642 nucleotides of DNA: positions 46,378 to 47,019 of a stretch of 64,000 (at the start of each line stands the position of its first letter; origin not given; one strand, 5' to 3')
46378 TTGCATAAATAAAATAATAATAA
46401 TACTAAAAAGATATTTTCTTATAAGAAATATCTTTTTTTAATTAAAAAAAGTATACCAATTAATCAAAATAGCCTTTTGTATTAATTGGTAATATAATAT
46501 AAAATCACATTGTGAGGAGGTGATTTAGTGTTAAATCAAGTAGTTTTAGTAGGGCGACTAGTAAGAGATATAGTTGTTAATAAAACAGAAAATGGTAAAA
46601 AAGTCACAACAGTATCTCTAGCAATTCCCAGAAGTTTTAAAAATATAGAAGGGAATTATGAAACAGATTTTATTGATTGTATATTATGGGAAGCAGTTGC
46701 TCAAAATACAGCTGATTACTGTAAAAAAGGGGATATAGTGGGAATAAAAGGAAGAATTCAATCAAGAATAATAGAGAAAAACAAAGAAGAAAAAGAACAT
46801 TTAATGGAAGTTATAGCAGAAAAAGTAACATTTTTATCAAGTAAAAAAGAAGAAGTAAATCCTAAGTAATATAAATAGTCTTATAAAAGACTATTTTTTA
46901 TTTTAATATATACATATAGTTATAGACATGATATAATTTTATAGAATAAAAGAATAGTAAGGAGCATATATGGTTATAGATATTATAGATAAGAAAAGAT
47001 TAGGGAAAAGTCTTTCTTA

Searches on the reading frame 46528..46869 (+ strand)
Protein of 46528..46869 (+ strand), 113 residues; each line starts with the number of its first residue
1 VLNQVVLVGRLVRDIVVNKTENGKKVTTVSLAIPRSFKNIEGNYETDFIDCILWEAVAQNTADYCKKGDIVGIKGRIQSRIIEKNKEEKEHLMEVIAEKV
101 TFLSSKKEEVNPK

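Call 85: search_protein_families(library=pfam, proteins=[window:46528-46869:+], max_evalue=0.01)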
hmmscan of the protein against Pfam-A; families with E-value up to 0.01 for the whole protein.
window:46528-46869:+ (113 aa): 2 families
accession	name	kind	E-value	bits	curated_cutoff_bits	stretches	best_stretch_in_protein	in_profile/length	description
PF00436.31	SSB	-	3e-26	91.9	26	1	2-103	1-104/104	Single-strand binding protein family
PF01336.31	tRNA_anti-codon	-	1e-05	25.8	27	1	45-101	25-73/75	OB-fold nucleic acid binding domain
